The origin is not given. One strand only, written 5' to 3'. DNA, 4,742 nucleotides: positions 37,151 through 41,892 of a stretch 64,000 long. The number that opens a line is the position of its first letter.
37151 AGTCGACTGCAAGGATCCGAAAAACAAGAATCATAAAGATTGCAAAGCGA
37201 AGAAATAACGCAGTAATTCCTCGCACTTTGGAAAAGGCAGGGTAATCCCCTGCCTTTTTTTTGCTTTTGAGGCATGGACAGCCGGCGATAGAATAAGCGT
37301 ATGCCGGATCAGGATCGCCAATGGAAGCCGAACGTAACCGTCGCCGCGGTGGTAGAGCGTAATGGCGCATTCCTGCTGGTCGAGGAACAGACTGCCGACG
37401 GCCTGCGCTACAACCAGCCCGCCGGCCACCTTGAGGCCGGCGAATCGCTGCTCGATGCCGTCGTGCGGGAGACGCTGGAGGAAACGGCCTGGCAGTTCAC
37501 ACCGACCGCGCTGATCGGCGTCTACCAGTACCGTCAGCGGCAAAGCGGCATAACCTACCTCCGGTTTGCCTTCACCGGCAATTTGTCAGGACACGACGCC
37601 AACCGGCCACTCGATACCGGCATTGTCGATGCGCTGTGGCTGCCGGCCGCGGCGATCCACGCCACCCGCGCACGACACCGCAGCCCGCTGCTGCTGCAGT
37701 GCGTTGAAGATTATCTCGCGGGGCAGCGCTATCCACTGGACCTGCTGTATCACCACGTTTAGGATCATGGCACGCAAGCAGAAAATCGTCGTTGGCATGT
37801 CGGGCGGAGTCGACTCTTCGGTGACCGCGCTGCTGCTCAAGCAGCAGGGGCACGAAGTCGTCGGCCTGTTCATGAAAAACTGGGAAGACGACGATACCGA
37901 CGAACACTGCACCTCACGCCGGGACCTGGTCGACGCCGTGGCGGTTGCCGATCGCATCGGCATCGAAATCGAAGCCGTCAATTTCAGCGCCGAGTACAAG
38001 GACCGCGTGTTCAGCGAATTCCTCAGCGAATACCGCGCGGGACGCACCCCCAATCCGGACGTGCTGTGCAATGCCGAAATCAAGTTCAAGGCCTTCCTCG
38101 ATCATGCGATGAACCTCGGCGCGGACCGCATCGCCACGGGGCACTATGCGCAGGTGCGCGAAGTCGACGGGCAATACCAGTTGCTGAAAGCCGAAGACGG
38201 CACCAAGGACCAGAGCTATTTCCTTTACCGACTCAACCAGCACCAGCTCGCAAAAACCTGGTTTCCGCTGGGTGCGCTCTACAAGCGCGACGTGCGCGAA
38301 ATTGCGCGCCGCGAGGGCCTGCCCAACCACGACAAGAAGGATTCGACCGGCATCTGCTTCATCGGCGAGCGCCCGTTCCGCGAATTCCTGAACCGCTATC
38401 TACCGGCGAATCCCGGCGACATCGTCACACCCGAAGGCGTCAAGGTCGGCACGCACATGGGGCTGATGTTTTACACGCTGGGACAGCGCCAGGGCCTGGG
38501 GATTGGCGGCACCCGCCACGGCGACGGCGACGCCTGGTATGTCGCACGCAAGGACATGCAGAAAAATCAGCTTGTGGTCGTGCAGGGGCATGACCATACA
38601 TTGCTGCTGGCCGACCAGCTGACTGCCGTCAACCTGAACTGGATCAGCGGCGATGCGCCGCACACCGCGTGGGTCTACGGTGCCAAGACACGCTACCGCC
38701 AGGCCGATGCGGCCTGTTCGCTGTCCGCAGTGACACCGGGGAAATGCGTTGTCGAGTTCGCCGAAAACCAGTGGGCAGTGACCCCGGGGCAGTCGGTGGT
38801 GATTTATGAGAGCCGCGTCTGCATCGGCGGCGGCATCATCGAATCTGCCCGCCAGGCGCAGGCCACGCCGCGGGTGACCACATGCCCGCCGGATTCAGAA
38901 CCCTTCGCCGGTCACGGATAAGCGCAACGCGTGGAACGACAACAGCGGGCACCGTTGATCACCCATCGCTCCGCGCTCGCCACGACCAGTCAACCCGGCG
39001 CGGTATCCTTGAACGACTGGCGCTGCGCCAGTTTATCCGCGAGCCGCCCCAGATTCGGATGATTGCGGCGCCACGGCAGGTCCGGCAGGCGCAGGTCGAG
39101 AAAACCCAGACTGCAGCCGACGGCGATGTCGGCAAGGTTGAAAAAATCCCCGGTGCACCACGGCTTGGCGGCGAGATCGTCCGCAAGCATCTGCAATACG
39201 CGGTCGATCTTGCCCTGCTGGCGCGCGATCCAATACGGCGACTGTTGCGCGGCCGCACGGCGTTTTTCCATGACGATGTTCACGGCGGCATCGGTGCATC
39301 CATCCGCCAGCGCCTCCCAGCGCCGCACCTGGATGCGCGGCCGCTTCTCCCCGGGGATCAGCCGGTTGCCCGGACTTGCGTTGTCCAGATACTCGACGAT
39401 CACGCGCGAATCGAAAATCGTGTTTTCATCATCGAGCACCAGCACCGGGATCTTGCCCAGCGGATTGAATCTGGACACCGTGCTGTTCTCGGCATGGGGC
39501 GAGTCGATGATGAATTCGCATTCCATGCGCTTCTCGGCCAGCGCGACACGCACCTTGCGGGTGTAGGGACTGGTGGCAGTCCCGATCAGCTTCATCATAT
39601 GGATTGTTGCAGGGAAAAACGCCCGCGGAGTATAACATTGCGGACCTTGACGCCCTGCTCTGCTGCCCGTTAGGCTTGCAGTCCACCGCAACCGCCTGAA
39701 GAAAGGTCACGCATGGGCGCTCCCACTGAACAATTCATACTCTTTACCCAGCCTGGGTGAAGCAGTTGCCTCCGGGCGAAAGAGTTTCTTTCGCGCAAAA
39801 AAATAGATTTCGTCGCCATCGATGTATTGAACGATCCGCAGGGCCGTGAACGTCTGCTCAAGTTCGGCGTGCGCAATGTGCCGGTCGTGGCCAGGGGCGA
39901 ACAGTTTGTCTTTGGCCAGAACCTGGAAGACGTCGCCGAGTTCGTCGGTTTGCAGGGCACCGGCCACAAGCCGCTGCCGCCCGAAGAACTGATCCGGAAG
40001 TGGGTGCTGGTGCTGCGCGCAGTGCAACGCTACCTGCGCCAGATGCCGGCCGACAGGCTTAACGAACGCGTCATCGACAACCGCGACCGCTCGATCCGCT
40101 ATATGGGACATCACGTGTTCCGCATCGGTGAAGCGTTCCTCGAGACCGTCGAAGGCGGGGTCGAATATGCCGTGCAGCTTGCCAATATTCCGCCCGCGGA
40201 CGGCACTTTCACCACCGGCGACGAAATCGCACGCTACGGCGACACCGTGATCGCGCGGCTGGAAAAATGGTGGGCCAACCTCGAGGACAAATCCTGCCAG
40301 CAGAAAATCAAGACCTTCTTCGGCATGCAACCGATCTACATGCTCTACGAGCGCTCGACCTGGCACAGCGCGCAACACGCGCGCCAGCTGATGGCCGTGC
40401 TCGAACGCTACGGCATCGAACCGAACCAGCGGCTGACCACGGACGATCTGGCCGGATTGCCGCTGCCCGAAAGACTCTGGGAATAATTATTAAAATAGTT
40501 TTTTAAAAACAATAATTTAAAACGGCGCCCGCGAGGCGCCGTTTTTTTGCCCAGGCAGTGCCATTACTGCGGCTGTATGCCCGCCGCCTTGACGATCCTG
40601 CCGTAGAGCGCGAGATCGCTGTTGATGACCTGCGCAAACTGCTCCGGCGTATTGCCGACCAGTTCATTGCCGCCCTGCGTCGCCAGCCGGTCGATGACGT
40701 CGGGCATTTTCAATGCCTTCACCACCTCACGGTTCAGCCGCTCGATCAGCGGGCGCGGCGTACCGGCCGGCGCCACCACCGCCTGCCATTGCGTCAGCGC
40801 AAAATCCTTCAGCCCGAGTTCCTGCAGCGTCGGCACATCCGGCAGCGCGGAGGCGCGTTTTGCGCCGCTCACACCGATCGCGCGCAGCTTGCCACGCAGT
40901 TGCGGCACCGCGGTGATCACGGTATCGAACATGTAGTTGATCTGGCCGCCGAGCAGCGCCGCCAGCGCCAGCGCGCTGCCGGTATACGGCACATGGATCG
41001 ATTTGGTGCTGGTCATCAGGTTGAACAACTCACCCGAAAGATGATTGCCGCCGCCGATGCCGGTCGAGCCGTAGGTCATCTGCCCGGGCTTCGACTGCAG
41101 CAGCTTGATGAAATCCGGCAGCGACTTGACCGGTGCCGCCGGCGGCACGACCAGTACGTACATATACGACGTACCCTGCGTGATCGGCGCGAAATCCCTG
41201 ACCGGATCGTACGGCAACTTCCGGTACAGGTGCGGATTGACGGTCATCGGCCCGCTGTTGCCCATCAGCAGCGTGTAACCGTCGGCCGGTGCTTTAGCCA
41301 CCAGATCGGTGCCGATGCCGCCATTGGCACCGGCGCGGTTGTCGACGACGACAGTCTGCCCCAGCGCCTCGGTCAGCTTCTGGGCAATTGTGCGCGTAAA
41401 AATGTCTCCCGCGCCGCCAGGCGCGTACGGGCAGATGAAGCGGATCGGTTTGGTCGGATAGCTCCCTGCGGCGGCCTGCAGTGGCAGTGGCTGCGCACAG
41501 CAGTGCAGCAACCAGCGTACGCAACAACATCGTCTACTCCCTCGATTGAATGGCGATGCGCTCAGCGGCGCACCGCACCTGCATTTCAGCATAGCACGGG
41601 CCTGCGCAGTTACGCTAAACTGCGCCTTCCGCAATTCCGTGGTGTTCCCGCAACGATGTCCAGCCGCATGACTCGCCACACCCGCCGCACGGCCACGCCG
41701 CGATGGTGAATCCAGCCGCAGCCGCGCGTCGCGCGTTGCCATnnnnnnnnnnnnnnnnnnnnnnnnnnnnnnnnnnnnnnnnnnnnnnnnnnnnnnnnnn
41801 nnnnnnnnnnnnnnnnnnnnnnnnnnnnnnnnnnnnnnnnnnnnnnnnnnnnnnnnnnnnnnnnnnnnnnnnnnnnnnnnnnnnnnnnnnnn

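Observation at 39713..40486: Hidden N-terminal glutaredoxin-like domain with a U-S-S-C motif fused to a DinB-like domain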

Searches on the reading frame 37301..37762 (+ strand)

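Call 80: search_protein_families(library=pfam, proteins=[window:37301-37762:+], max_evalue=0.00001)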
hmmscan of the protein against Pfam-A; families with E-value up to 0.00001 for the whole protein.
window:37301-37762:+ (153 aa): 1 family
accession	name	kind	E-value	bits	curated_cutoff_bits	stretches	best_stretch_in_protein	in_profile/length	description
PF00293.34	NUDIX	-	3.9e-14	53.2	21.1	1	11-126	3-125/134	NUDIX domain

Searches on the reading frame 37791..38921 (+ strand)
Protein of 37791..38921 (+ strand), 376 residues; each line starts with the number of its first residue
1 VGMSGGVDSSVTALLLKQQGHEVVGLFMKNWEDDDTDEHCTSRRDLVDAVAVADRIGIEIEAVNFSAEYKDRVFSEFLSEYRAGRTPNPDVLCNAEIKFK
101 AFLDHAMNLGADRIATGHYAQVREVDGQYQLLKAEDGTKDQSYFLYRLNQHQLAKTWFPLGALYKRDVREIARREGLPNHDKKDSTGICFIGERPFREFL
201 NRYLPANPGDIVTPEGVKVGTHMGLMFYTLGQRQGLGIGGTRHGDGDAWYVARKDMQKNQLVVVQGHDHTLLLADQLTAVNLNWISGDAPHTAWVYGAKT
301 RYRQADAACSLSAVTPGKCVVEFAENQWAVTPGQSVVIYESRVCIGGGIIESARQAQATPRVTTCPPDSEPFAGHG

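Call 80: search_protein_families(library=pfam, proteins=[window:37791-38921:+], max_evalue=0.00001)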
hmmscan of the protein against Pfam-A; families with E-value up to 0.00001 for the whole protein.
window:37791-38921:+ (376 aa): 4 families
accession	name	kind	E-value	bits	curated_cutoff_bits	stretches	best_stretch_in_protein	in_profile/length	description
PF03054.22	tRNA_Me_trans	-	1.5e-78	263.6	20.6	1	1-192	5-201/202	tRNA methyl transferase HUP domain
PF20259.3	tRNA_Me_trans_M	-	8.9e-22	76.9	27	1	198-265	2-66/66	tRNA methyl transferase PRC-barrel domain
PF20258.4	tRNA_Me_trans_C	-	4.8e-18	65.7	20.6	1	275-350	2-77/77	Aminomethyltransferase beta-barrel domain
PF02540.23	NAD_synthase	-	7.7e-07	28.9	21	0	1-69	23-85/242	NAD synthase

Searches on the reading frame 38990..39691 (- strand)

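Call 17: search_protein_families(library=pfam, proteins=[window:38990-39691:-], max_evalue=0.00001)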
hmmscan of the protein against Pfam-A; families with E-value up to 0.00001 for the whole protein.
window:38990-39691:- (233 aa): 5 families
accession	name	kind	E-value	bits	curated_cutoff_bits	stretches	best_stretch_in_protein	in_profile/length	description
PF13417.12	GST_N_3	-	6.9e-17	62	22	1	35-109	1-74/75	Glutathione S-transferase, N-terminal domain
PF13409.12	GST_N_2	-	7.5e-16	58.9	25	1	40-104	1-69/70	Glutathione S-transferase, N-terminal domain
PF13410.11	GST_C_2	-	1.5e-11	44.6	24.9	1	153-214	2-63/69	Glutathione S-transferase, C-terminal domain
PF02798.26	GST_N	-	7.9e-10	39.4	20.9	1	34-104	4-76/76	Glutathione S-transferase, N-terminal domain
PF00043.30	GST_C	-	1.3e-06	28.9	20.7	1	156-224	25-92/93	Glutathione S-transferase, C-terminal domain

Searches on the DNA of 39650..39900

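Call 32: search_rna_families(source=window, start=39650, end=39900, threshold=evalue, max_evalue=10)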
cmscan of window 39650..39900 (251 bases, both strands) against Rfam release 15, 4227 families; matches with E-value up to 10: 0.
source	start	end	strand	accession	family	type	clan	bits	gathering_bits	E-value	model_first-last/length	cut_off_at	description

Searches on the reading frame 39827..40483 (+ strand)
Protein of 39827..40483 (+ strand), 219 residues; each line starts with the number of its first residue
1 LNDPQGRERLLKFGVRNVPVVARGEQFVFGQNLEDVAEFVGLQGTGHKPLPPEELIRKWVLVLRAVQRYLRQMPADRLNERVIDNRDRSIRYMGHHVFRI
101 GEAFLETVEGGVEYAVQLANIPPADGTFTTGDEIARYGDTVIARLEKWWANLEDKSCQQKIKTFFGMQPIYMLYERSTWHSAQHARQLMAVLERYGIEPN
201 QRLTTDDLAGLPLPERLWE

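Call 12: find_related_loci(query=window:39827-40483:+, collection=genome_contigs, flank=3000)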
Query window:39827-40483:+ (219 aa) in genome_contigs; peptide patterns used: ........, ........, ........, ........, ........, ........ (x = any residue, [..] = any of these).
222 stretches matched a pattern; 104 encode a relative of the query (tblastn E <= 1e-3); the best 80 are kept; 80 distinct loci.
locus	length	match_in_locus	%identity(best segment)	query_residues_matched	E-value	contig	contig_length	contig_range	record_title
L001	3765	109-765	92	1-219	2e-140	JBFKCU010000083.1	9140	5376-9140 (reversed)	MAG: Burkholderiales bacterium isolate Mix_sand20.2022.06.G.29 k141_3462880_length_9140_cov_16.4601, whole genome shotgu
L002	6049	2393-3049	89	1-219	7e-135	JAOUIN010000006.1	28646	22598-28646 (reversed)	MAG: Betaproteobacteria bacterium isolate 4_1_Oct_SF_Bin29 4_1_Oct_SF_Bin29_scaffold_448_c1, whole genome shotgun sequen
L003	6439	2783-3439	89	1-219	2e-134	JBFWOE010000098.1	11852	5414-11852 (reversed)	MAG: Burkholderiales bacterium isolate CA_2019_TPBF_129 NODE_22961_length_11852_cov_4.813134_TPBF, whole genome shotgun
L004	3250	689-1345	88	1-219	6e-139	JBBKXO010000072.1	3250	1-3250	MAG: Burkholderiales bacterium isolate metabat_bins.144 k119_744626, whole genome shotgun sequence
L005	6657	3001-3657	86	1-219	4e-130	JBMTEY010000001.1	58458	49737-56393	MAG: Burkholderiales bacterium isolate LKB_V2_S15_100percent_par_LKB_V2_S15_metabat.113_sub NODE_198_length_58458_cov_9.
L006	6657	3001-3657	86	1-219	3e-129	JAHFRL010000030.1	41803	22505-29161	MAG: Betaproteobacteria bacterium isolate nzgw573 NODE_98_length_41804_cov_16.243984, whole genome shotgun sequence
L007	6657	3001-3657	85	1-219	4e-129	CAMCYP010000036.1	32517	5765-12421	MAG: Bordetella parapertussis isolate ME-08apr19-309 genome assembly, contig: ME-08apr19-C2824, whole genome shotgun seq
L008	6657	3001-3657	84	1-219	5e-128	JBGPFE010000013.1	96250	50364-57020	MAG: Gammaproteobacteria bacterium isolate OBJ_0618_7090110_74 k141_5621632_length_96250_cov_31.7287, whole genome shotg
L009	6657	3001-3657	84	1-219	2e-126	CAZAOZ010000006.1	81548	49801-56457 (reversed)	MAG TPA_asm: uncultured Bordetella sp. isolate ERP113451_co7_129 genome assembly, contig: NODE_53_length_81548_cov_22.85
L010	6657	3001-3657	83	1-219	2e-125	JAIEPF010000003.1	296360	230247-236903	MAG: Burkholderiales bacterium isolate co.spades.DASTOOL.1kb_167 c_000000445243, whole genome shotgun sequence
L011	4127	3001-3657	83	1-219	1e-126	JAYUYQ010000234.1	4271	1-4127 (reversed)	MAG: Betaproteobacteria bacterium isolate GL139_UP_metabat_150 GL139_UP_metabat_150_233, whole genome shotgun sequence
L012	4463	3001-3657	81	1-219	3e-125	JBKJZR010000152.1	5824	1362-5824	MAG: Burkholderiales bacterium isolate swi_bin.253 S1Ck127_14432129_flag_0_multi_21.0000_len_5824, whole genome shotgun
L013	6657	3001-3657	83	1-219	4e-125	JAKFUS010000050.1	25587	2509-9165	MAG: Betaproteobacteria bacterium isolate D1_Bin_39 D1_0001432, whole genome shotgun sequence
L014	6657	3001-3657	82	1-219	3e-124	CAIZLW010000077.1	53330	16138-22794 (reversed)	MAG: uncultured beta proteobacterium isolate Loc090519-7m_bin-0592 genome assembly, contig: bin-0592:077/246, whole geno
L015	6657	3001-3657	82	1-219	2e-124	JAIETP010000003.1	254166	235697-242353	MAG: Burkholderiales bacterium isolate time.spades.CONCOCT.2.5kb_015 c_000000000003, whole genome shotgun sequence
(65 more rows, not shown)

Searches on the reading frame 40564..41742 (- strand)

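Call 17: search_protein_families(library=pfam, proteins=[window:40564-41742:-], max_evalue=0.00001)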
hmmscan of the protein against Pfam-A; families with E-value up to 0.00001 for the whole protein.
window:40564-41742:- (392 aa): 1 family
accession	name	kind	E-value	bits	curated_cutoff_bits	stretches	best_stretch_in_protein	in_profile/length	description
PF03401.19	TctC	-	1.2e-70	238.7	27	1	116-388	2-273/274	Tripartite tricarboxylate transporter family receptor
